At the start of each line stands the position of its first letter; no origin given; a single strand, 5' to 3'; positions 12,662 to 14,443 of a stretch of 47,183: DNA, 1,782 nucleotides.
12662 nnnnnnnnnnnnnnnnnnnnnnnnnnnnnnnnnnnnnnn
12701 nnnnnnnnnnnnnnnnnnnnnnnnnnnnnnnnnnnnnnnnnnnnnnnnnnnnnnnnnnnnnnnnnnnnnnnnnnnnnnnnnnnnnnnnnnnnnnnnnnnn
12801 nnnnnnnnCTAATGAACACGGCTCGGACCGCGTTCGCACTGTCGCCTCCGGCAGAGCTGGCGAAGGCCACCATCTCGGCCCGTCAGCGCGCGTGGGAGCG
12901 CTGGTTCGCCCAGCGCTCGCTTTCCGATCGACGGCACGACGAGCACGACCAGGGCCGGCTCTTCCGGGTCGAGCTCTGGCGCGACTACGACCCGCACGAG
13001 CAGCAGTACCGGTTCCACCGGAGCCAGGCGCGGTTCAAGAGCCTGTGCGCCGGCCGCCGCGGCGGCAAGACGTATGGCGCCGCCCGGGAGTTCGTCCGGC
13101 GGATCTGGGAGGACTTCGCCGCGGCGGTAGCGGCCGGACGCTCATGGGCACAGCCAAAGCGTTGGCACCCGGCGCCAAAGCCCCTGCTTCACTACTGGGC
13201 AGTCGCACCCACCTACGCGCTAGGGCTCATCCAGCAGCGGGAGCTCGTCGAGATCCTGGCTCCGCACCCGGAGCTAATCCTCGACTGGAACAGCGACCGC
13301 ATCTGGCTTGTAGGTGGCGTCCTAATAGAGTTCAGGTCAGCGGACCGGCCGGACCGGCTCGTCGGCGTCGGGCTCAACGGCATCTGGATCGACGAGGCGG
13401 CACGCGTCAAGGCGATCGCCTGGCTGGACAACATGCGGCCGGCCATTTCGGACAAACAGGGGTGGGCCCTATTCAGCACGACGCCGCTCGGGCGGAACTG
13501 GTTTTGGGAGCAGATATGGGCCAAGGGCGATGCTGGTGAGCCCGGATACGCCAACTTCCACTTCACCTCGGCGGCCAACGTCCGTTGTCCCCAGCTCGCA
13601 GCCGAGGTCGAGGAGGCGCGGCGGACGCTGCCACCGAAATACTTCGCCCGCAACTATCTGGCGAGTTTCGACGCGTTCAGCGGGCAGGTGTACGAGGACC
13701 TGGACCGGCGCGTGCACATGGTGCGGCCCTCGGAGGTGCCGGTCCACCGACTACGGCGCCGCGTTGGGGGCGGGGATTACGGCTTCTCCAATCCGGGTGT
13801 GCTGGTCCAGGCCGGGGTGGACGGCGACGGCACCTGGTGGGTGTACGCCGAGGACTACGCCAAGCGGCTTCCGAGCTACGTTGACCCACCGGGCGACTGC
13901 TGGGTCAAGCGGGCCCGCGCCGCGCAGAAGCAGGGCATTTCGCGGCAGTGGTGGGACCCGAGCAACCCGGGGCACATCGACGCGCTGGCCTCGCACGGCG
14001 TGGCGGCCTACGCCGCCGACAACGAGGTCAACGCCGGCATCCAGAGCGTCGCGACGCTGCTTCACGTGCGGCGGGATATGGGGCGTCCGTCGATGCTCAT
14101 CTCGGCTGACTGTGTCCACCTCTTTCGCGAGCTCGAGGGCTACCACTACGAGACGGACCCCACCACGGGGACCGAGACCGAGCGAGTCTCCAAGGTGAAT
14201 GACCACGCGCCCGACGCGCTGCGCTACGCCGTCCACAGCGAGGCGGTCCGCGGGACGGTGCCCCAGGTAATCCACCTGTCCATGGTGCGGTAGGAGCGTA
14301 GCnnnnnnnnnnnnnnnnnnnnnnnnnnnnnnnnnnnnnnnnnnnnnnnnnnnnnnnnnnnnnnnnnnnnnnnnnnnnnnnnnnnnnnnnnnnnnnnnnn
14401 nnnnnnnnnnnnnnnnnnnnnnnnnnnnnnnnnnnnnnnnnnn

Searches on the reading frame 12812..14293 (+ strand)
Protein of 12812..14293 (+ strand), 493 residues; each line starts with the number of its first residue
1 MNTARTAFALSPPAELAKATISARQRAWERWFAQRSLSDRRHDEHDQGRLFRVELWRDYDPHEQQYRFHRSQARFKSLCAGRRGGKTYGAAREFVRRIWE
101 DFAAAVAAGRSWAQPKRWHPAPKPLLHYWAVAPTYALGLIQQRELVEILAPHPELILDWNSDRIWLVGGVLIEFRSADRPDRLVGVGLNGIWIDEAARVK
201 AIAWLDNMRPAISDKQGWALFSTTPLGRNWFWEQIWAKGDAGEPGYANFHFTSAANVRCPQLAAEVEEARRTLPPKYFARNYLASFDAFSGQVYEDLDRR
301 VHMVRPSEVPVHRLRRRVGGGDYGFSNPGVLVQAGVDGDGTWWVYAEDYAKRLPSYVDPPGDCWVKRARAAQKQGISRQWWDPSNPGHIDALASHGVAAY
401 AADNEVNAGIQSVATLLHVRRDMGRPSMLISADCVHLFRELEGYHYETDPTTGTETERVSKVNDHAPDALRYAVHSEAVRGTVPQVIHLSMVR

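Call 21: search_dna_similar(query=window:12812-14293:+, collection=phages, mode=protein, max_rows=15)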
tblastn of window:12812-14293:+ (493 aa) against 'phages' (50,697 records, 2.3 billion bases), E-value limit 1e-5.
Records with a match: 1505; places in all: 1505; records where one place covers at least 80% of the query: 1001.
Best place of each record, by identity: <60% 1505.
By first word of the organism name: Vibrio 371; Salmonella 271; Escherichia 134; Streptococcus 92; Klebsiella 90; Mycobacterium 72; Gordonia 52; Microbacterium 40; Streptomyces 39; Staphylococcus 33; and 63 more.
By host as written in the record: - 388; Mycobacterium smegmatis mc2 155 44; Escherichia coli 42; Salmonella enterica subsp. enterica serovar Enteritidis PT1 39; Streptococcus thermophilus 38; Vibrio harveyi BAA-1116 36; Gordonia rubripertincta NRRL B-16540 30; Klebsiella pneumoniae 27; and 330 more.
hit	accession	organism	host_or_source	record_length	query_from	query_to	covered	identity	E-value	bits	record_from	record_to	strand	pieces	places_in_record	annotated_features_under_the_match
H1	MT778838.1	Rhizobium phage V1VFA-S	-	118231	2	472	96%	26.5%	1e-17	93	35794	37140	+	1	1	putative terminase large subunit | HTH - DNA binding domain protein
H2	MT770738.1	Rhizobium phage B1VFA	Rhizobium leguminosarum VF39SM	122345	2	472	96%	26.5%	1e-17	92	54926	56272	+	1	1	putative terminase large subunit | HTH - DNA binding domain-containing protein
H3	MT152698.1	Halorubrum phage Hardycor1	Halorubrum coriense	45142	55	493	89%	27.3%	3e-17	91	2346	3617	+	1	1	terL: large subunit terminase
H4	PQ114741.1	Microbacterium phage Crestdrop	Microbacterium foliorum NRRL B-24224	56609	59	473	84%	28.6%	3e-24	112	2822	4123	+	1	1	10: terminase large subunit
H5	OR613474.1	Microbacterium phage PhunaPhoke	Microbacterium foliorum NRRL B-24224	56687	59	473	84%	28.4%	7e-23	108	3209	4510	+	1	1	11: terminase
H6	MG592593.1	Vibrio phage 1.226.O._10N.261.48.E5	Vibrio breoganii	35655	65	491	87%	27.4%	9e-25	114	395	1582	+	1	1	terminase-like family protein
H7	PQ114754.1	Microbacterium phage JingleBells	Microbacterium foliorum NRRL B-24224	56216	59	473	84%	28.1%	5e-23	108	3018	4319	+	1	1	10: terminase large subunit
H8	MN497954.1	Microbacterium phage Hiddenleaf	Microbacterium foliorum NRRL B-24224 SEA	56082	59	473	84%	28.1%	1e-22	108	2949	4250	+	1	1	10: terminase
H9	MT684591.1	Microbacterium phage Chivey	Microbacterium foliorum NRRL B-24224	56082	59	473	84%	28.1%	1e-22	108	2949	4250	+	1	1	10: terminase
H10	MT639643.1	Microbacterium phage FreddieHg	Microbacterium foliorum NRRL B-24224 SEA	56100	59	473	84%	28.1%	1e-22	108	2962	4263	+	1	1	10: terminase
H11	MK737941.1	Microbacterium phage Rachella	Microbacterium foliorum NRRL B-24224 SEA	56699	59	473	84%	28.1%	1e-22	108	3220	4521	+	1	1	11: terminase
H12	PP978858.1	Microbacterium phage Pharpay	Microbacterium foliorum NRRL B-24224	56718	59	473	84%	28.1%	1e-22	108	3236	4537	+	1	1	11: terminase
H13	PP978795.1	Microbacterium phage OverHedge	Microbacterium foliorum NRRL B-24224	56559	59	473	84%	28.1%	1e-22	107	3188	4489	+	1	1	11: terminase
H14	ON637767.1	Microbacterium phage Kate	Microbacterium foliorum NRRL B-24224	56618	59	473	84%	28.1%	1e-22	107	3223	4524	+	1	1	11: terminase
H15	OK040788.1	Microbacterium phage Cybele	Microbacterium foliorum NRRL B-24224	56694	59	473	84%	28.1%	1e-22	107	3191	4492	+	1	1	11: terminase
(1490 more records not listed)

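Call 49: find_related_loci(query=window:12812-14293:+, collection=viral_contigs, flank=10000)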
Query window:12812-14293:+ (493 aa) in viral_contigs; peptide patterns used: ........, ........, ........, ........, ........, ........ (x = any residue, [..] = any of these).
3 stretches matched a pattern, but none encodes a relative of the query by tblastn (E <= 1e-3).
